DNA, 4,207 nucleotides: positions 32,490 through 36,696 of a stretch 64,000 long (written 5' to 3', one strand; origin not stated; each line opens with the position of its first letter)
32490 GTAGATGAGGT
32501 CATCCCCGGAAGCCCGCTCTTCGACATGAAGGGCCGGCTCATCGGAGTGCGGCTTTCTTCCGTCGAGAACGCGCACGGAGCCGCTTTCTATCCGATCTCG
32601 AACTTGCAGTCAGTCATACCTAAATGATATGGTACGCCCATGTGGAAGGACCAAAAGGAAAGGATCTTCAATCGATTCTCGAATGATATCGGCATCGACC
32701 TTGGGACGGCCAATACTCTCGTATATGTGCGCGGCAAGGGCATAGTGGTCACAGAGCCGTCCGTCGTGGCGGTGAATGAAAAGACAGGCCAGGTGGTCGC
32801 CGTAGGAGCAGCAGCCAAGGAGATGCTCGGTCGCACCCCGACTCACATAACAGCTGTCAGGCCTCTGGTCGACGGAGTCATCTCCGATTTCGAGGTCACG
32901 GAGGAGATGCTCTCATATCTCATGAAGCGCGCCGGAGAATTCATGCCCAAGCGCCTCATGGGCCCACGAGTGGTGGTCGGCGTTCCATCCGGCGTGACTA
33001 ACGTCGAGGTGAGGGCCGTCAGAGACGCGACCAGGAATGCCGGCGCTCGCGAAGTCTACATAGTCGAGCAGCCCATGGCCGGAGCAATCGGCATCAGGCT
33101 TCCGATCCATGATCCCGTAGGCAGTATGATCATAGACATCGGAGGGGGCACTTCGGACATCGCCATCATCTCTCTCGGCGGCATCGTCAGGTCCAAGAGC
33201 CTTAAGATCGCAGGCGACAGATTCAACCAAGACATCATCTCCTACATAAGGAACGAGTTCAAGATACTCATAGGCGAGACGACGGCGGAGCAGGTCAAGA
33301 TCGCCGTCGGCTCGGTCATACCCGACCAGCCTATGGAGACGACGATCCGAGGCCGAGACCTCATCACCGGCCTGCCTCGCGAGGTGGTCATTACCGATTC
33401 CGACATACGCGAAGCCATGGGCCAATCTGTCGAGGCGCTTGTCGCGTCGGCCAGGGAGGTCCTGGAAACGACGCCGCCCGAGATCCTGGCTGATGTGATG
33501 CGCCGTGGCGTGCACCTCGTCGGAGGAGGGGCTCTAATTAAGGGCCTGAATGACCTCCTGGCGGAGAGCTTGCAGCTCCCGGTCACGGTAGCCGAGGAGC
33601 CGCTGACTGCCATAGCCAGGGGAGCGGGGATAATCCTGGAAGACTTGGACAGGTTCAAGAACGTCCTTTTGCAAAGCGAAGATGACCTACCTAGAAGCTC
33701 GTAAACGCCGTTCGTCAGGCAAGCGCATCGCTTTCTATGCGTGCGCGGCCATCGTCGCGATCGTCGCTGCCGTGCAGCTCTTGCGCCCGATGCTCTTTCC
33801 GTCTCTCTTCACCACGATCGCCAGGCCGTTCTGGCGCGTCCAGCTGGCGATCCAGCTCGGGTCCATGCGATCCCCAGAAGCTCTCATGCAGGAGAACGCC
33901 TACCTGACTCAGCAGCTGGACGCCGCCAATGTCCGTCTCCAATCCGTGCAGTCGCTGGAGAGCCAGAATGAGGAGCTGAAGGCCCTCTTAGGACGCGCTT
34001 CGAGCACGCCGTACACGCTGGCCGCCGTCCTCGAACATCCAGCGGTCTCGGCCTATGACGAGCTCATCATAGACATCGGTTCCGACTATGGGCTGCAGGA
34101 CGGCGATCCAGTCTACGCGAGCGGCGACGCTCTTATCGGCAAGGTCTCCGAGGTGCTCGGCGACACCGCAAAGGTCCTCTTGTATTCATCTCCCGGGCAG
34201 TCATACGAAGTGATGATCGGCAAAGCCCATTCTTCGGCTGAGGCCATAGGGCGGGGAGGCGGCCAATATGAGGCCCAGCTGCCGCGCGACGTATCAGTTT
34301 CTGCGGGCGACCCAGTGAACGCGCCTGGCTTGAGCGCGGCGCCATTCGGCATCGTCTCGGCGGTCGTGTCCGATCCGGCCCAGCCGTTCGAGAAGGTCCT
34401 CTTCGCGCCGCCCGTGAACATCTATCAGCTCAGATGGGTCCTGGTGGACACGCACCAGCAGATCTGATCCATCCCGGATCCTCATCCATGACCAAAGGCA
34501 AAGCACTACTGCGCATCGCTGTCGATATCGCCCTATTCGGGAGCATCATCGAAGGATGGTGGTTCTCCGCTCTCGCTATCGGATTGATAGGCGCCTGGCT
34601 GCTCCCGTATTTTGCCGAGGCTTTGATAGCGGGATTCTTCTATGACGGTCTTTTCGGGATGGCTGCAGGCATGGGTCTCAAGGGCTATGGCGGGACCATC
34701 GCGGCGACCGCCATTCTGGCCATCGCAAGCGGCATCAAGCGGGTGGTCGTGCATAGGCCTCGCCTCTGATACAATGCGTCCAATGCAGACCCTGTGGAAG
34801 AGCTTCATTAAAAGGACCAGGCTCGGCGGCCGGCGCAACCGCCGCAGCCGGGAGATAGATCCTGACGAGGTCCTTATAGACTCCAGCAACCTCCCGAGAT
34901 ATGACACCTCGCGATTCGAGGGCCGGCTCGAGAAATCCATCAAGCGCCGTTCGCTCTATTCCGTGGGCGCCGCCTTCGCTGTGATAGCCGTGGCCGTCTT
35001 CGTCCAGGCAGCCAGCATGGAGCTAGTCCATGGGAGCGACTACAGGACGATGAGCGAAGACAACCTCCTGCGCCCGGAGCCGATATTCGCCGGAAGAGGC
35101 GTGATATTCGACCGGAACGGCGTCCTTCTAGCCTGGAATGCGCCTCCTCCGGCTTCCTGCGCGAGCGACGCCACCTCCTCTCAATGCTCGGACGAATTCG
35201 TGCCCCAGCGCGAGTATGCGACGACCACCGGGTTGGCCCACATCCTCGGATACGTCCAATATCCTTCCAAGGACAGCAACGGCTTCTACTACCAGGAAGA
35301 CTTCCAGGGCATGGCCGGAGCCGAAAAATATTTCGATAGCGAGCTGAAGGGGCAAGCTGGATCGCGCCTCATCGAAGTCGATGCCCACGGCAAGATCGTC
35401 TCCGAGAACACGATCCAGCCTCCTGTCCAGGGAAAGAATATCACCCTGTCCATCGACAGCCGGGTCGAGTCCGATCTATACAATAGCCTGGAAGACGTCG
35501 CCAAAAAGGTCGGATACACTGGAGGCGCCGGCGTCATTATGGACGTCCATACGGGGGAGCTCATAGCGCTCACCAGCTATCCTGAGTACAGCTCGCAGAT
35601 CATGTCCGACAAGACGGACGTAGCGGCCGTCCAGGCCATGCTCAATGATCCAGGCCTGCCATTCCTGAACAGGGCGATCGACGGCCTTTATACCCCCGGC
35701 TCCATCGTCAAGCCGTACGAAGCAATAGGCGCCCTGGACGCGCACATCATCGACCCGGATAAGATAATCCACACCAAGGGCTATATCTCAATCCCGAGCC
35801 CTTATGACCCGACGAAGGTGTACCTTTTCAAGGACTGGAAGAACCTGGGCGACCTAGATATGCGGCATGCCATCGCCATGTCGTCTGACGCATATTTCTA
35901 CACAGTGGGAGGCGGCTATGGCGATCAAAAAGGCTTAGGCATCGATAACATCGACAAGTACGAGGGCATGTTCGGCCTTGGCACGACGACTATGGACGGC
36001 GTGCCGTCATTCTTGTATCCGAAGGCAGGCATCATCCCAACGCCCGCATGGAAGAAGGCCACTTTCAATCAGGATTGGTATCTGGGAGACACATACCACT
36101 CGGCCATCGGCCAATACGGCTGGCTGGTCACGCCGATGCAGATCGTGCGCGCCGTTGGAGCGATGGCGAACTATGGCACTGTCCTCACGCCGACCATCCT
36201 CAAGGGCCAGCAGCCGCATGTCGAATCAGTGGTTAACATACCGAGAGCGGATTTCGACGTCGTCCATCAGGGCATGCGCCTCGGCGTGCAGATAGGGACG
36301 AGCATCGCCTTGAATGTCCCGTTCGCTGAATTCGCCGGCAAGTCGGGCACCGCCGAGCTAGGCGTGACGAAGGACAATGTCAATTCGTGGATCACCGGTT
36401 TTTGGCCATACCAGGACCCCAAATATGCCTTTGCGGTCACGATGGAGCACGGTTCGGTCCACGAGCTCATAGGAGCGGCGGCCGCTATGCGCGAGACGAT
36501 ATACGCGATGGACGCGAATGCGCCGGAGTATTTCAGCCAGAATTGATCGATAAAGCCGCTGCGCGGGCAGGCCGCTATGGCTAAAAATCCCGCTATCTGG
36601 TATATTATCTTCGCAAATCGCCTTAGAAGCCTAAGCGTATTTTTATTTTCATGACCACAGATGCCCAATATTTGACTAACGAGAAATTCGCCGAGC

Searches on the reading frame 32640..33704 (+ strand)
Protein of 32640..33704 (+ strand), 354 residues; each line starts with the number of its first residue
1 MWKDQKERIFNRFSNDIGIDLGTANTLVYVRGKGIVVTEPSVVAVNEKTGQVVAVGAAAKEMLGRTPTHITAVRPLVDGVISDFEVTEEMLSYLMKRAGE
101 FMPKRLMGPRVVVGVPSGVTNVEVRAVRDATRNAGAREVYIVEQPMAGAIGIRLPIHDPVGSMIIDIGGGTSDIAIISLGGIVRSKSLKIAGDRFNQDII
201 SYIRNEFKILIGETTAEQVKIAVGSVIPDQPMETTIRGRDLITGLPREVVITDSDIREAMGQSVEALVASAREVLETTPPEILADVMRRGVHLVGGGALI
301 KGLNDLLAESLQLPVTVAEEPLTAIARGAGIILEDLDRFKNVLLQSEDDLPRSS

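Call 9: search_protein_families(library=pfam, proteins=[window:32640-33704:+], max_evalue=0.001)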
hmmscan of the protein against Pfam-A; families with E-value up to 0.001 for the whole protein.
window:32640-33704:+ (354 aa): 6 families
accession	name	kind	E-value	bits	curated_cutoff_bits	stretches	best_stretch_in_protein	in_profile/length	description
PF06723.19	MreB_Mbl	-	5.7e-132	439.9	27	1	14-340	1-326/327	MreB/Mbl protein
PF14450.12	FtsA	-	3.7e-13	50.4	31.8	1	164-320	2-112/127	Cell division protein FtsA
PF00012.26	HSP70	-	5.8e-12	45.1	20.6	1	85-209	112-240/599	Hsp70 protein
PF06277.17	EutA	-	7.9e-05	22.1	27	1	164-217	147-204/475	Ethanolamine utilisation protein EutA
PF00022.25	Actin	-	0.00021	20.4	27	0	38-206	29-190/410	Actin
PF11104.14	PilM_2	-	0.00036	20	27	0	291-340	278-326/340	Type IV pilus assembly protein PilM;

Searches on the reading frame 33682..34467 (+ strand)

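Call 37: search_protein_families(library=pfam, proteins=[window:33682-34467:+], max_evalue=0.001)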
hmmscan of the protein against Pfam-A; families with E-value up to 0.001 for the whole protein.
window:33682-34467:+ (261 aa): 1 family
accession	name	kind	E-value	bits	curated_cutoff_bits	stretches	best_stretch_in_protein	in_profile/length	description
PF04085.20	MreC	-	2.5e-16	60.2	28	1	121-255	6-145/147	Rod shape-determining protein MreC, barrel core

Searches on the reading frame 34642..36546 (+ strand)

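Call 8: search_protein_families(library=pfam, proteins=[window:34642-36546:+], max_evalue=0.001)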
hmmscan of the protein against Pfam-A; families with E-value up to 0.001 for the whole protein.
window:34642-36546:+ (634 aa): 2 families
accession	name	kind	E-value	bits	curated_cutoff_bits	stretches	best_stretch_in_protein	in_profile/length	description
PF00905.27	Transpeptidase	-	1.3e-42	146.5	22.1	1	295-605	1-282/299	Penicillin binding protein transpeptidase domain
PF03717.20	PBP_dimer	-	3.7e-16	60.5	24.4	1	188-255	106-178/180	Penicillin-binding Protein dimerisation domain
